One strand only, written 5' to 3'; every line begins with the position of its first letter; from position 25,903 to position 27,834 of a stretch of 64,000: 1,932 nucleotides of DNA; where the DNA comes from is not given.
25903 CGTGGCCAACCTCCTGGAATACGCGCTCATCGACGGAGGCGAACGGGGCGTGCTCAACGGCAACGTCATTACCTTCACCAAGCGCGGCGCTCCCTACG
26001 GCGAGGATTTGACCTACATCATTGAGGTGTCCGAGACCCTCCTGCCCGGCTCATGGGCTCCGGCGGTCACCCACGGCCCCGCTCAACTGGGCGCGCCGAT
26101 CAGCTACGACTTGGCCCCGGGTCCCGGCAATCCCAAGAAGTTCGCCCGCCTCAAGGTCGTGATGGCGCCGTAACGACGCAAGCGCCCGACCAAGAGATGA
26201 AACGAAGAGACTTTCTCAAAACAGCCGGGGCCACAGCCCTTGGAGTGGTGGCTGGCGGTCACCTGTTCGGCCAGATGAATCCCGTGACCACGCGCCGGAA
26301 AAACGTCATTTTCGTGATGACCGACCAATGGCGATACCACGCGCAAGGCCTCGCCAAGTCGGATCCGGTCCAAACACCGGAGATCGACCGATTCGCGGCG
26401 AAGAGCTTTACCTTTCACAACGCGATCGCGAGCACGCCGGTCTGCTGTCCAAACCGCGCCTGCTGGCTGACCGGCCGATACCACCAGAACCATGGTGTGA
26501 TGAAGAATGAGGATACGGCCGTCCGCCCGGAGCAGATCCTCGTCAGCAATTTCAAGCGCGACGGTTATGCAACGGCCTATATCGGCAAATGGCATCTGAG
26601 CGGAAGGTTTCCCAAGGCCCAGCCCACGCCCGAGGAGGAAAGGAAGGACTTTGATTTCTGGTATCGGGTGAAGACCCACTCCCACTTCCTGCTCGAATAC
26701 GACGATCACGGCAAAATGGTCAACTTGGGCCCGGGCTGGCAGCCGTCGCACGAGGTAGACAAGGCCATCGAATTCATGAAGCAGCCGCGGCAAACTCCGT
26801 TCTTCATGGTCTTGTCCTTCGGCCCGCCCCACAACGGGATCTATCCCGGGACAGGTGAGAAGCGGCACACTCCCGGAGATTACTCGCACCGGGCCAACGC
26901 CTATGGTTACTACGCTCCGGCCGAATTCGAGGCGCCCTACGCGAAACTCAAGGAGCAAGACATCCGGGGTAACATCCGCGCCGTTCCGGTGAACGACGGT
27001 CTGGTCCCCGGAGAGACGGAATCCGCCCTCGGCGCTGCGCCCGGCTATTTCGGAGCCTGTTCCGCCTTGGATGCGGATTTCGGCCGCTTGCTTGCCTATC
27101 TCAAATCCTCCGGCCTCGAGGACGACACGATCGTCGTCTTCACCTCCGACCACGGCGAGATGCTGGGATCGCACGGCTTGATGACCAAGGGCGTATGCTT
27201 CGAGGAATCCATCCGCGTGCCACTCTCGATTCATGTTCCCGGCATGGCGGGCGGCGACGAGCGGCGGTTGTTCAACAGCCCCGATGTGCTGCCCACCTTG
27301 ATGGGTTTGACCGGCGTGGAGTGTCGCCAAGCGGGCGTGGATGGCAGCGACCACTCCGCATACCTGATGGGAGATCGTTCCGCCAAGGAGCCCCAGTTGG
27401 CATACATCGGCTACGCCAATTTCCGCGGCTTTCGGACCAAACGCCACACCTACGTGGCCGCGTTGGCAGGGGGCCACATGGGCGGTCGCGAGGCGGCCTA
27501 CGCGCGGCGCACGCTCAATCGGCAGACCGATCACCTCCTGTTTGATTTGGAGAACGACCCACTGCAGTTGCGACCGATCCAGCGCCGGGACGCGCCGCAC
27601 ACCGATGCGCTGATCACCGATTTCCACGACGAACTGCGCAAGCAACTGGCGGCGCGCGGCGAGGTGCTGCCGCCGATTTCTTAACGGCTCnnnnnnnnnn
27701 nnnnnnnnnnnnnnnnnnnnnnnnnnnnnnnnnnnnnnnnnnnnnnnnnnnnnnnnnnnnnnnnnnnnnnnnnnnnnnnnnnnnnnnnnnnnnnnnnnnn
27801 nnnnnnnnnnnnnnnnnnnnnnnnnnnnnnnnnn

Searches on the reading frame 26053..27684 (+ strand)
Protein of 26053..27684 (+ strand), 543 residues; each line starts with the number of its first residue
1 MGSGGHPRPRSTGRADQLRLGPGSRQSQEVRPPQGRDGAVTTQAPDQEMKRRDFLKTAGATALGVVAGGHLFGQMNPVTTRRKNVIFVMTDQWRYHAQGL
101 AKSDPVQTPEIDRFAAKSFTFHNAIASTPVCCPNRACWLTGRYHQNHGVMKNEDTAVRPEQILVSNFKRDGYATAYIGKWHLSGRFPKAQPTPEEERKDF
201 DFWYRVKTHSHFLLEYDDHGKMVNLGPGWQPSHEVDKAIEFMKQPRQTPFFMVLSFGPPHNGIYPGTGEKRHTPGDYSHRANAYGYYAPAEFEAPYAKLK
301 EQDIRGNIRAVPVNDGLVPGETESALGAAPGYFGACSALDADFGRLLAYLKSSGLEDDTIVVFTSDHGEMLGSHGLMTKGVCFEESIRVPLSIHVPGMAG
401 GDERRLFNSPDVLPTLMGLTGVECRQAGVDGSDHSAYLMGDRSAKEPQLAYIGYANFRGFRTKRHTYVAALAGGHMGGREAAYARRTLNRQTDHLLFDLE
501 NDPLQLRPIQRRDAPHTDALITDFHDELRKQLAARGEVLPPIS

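Call 41: search_protein_families(library=pfam, proteins=[window:26053-27684:+], max_evalue=0.001)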
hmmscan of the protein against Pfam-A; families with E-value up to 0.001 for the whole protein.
window:26053-27684:+ (543 aa): 5 families
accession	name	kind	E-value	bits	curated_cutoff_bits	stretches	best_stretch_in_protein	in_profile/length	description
PF00884.28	Sulfatase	-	3.9e-46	158.2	25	1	83-422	1-301/301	Sulfatase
PF01663.27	Phosphodiest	-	3.6e-10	40.4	23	1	100-154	14-67/342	Type I phosphodiesterase / nucleotide pyrophosphatase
PF16347.10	SGSH_C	-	1.3e-07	32.3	29.3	1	372-530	1-150/154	N-sulphoglucosamine sulphohydrolase, C-terminal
PF02995.22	DUF229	-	3.4e-06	26.5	25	1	332-386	306-359/496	Protein of unknown function (DUF229)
PF10518.14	TAT_signal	-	6.3e-05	23.2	22.7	1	49-68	2-21/21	TAT (twin-arginine translocation) pathway signal sequence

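Call 43: search_solved_structures(query=window:26053-27684:+, max_evalue=1e-20)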
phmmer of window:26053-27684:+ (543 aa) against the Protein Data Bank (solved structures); distinct sequences matched with E-value up to 1e-20: 31.
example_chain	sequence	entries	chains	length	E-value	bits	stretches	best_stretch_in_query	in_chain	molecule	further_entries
8di0_A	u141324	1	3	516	2.9e-44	155.2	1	80-262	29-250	Arylsulfatase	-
2qzu_A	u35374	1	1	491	7.8e-38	133.9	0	83-263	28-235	Putative sulfatase yidJ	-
6j66_A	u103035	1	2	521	3.7e-36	128.4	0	332-467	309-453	Chondroitin sulfate/dermatan sulfate 4-O-endosulfatase protein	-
9ihk_D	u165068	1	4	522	1.3e-34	123.3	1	104-459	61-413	Sulfatase_S1_30A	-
5g2v_A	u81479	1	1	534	2.1e-33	119.3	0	78-266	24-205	N-ACETYLGLUCOSAMINE-6-SULFATASE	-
6s21_A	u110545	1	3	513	1.5e-32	116.5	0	331-509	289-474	Endo-4-O-sulfatase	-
7ebp_A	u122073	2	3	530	4.9e-31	111.5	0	80-267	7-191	Sulfatase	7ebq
9s8y_A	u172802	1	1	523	9e-31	110.6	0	82-267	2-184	Sulfatase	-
7lha_A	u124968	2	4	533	1e-28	103.8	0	81-184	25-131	Exo-L-galactose-6-sulfatase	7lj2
7snj_A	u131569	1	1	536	2.9e-28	102.4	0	81-183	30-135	Arylsulfatase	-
6fny_A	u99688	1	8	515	3.2e-28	102.2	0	327-526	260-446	Choline-sulfatase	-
7sno_A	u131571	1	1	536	5.3e-28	101.5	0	81-183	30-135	Arylsulfatase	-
4uph_A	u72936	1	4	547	6.3e-27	97.9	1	80-507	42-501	SULFATASE (SULFURIC ESTER HYDROLASE) PROTEIN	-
9koq_A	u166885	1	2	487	5.1e-26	94.9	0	330-420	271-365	Sulfatase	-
7pth_A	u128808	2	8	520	7.6e-26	94.4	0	327-526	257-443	Choline sulfatase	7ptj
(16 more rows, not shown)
